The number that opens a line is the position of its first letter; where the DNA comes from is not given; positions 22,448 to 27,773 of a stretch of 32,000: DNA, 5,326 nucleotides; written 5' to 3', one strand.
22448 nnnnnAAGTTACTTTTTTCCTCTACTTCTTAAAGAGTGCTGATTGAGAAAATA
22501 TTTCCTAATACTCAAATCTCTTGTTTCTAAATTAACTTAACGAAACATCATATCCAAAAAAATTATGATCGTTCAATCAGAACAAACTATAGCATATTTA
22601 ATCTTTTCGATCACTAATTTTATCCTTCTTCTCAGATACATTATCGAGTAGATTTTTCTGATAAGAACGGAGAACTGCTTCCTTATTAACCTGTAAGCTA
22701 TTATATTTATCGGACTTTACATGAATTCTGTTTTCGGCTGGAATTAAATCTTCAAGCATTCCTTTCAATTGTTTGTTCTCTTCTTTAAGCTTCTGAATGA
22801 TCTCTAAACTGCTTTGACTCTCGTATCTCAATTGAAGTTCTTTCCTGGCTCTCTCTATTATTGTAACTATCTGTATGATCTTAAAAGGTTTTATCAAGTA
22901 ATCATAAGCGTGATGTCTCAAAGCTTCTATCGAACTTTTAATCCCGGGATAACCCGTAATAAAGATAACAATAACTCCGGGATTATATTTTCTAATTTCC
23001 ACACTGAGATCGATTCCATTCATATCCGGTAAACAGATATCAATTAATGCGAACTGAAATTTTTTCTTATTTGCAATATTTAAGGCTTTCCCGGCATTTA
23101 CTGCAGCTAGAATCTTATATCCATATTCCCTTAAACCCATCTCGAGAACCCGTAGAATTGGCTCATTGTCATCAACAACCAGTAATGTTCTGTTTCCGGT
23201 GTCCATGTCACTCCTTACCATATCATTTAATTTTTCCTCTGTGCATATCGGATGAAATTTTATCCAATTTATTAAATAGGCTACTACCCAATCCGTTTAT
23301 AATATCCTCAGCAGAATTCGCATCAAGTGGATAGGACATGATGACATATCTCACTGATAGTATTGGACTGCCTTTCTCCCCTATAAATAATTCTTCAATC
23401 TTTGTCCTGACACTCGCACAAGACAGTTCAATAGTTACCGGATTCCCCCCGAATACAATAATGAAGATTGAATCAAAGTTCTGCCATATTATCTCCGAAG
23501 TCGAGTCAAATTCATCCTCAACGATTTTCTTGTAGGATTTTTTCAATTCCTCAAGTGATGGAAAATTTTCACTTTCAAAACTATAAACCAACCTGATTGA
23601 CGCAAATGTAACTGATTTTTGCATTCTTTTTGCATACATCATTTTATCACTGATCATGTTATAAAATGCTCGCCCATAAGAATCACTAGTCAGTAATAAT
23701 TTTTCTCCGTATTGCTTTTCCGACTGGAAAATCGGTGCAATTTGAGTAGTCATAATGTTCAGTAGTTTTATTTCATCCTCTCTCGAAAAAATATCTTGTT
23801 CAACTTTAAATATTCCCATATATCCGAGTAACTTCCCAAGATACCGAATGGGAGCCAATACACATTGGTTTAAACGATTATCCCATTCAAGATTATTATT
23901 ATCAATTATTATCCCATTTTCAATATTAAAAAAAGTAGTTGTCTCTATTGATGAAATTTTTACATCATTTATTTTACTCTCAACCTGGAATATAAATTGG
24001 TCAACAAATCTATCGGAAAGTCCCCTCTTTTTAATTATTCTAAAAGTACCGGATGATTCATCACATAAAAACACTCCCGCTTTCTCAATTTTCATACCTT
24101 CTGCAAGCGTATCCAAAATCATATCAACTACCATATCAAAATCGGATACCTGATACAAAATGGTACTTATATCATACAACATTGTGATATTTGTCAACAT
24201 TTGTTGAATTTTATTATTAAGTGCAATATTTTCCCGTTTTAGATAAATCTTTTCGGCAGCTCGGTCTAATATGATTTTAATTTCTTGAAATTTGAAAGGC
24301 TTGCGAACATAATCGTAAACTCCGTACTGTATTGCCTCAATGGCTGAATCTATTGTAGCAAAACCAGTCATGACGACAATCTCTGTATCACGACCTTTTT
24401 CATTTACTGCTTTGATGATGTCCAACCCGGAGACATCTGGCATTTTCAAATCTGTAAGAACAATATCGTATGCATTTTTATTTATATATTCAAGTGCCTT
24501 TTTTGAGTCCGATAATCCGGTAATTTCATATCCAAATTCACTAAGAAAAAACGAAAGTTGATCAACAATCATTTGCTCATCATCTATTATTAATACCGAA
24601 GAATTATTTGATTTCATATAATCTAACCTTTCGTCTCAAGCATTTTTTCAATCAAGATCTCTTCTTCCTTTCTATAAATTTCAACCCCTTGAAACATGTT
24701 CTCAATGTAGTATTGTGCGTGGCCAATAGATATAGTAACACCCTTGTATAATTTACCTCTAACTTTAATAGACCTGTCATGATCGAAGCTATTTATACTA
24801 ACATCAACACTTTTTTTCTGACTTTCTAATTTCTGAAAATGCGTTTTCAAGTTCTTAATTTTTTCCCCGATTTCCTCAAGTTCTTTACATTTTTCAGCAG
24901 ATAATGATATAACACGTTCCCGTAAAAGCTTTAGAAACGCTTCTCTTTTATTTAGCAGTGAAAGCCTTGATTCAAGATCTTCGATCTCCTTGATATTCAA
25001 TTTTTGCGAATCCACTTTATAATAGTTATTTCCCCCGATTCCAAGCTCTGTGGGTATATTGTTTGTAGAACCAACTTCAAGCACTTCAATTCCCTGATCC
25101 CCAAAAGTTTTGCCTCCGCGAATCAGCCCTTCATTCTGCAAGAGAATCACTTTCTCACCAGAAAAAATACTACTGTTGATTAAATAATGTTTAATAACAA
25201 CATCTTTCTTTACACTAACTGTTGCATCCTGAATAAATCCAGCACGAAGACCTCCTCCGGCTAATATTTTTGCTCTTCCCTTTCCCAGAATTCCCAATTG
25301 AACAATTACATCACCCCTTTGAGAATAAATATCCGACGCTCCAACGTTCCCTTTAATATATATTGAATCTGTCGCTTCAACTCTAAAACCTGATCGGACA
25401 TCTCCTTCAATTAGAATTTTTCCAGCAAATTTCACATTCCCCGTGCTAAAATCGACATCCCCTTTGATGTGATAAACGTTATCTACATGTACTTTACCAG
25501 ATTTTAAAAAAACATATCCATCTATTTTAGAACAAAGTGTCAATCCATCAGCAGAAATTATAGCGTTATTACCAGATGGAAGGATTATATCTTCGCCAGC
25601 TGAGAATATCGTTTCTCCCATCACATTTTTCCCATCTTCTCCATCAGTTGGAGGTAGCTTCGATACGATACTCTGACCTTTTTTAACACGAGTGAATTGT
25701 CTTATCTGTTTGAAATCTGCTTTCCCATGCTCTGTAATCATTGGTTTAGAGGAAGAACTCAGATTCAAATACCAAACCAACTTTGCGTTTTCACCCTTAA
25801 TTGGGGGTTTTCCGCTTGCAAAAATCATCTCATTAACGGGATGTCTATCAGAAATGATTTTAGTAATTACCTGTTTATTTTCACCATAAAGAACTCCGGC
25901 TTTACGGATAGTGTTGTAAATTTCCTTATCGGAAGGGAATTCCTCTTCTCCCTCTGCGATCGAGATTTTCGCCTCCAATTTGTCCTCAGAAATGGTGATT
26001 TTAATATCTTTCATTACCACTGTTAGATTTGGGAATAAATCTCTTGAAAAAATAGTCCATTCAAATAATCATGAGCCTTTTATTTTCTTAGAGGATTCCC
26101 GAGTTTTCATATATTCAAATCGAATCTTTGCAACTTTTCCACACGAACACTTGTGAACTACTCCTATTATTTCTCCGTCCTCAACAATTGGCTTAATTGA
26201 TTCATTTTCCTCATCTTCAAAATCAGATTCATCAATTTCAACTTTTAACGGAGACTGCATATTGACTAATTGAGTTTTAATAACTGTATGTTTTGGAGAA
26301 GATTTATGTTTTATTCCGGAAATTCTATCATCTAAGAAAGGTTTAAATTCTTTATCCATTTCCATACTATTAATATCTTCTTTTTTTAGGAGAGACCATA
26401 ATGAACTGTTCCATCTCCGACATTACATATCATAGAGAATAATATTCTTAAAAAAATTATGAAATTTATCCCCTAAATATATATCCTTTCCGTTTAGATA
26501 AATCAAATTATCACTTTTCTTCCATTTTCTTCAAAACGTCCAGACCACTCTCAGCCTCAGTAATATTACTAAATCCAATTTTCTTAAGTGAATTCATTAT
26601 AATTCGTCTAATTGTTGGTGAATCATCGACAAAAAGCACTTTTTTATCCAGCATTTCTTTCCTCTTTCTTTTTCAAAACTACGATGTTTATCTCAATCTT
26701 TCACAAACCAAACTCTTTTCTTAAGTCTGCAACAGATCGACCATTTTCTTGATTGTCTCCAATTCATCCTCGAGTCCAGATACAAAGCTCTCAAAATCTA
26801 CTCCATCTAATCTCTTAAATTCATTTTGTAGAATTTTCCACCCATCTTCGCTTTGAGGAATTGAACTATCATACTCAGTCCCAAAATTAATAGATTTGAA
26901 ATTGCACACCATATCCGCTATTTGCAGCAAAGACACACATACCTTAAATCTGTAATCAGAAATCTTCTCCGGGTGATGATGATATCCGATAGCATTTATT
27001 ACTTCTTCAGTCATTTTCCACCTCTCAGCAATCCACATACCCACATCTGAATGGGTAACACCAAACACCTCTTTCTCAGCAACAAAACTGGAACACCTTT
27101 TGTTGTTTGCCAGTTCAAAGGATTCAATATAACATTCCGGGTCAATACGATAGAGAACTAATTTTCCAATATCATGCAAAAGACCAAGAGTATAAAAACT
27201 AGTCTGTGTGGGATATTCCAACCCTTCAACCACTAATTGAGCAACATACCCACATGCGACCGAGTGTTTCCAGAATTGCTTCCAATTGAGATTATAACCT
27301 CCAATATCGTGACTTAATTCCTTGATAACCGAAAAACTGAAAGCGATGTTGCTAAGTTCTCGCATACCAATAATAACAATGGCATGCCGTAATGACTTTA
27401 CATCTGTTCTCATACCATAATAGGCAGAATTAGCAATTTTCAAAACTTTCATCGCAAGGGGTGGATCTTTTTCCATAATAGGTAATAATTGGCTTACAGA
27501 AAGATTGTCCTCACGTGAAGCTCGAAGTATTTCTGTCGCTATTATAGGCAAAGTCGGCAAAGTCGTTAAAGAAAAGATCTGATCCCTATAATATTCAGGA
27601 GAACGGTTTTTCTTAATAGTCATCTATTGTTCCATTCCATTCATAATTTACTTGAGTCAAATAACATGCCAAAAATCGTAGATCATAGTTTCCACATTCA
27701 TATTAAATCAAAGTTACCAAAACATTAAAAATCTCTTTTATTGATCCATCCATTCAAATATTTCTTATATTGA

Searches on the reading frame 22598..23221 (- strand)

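Call 8: search_protein_families(library=pfam, proteins=[window:22598-23221:-])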
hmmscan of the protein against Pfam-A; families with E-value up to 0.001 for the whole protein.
window:22598-23221:- (207 aa): 1 family
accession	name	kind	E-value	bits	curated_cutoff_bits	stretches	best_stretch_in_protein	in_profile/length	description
PF00072.30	Response_reg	-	3.8e-23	82.2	30.2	1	14-122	2-110/111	Response regulator receiver domain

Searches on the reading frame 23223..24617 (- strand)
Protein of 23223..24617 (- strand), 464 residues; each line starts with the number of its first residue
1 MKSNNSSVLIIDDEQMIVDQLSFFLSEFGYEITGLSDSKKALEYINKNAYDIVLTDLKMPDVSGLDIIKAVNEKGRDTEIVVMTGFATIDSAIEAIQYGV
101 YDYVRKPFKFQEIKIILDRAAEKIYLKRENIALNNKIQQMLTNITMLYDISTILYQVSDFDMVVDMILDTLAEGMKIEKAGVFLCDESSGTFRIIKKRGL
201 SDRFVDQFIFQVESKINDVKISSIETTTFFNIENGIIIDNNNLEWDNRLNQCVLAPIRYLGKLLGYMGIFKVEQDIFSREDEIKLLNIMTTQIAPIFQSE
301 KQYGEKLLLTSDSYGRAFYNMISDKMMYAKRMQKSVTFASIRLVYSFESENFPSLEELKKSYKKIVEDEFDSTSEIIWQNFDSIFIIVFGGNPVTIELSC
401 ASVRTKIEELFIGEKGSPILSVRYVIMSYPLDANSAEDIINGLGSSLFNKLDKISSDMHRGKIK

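Call 8: search_protein_families(library=pfam, proteins=[window:23223-24617:-])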
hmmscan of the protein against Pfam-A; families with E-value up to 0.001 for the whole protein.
window:23223-24617:- (464 aa): 2 families
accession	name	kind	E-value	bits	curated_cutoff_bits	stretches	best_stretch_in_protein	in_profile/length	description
PF00072.30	Response_reg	-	3.2e-27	95.3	30.2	1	8-115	1-108/111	Response regulator receiver domain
PF13185.12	GAF_2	-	0.00043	20.9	28.6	1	159-296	3-134/136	GAF domain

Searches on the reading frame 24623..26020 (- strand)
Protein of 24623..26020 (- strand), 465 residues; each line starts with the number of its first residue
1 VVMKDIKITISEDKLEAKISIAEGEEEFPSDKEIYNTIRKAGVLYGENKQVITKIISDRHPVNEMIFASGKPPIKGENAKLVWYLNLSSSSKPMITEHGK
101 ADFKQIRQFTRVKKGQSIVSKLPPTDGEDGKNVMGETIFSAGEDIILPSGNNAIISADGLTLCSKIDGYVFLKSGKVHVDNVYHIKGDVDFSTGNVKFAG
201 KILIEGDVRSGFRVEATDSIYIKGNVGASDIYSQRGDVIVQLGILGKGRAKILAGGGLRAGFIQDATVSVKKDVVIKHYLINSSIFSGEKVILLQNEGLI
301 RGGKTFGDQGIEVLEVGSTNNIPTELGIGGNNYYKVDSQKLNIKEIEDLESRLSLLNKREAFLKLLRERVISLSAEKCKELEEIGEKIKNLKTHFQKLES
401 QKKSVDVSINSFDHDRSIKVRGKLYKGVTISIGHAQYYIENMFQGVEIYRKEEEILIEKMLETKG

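Call 8: search_protein_families(library=pfam, proteins=[window:24623-26020:-])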
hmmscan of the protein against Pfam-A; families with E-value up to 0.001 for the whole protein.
window:24623-26020:- (465 aa): 2 families
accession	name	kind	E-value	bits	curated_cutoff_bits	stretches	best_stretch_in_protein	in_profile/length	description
PF03961.19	FapA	-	6.3e-55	187.1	31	1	181-455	1-272/272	Flagellar Assembly Protein A beta solenoid domain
PF20250.3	FapA_N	-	1.4e-35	122.7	27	1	6-173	1-176/178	Flagellar Assembly Protein A N-terminal region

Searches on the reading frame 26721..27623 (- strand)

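Call 8: search_protein_families(library=pfam, proteins=[window:26721-27623:-])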
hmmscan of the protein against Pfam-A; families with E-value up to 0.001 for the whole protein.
window:26721-27623:- (300 aa): 2 families
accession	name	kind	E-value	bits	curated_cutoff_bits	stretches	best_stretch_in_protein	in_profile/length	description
PF08668.18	HDOD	-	4.8e-54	183.3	22.9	1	22-218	1-196/196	HDOD domain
PF01966.28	HD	-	1.6e-06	28.8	22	1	118-222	2-92/116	HD domain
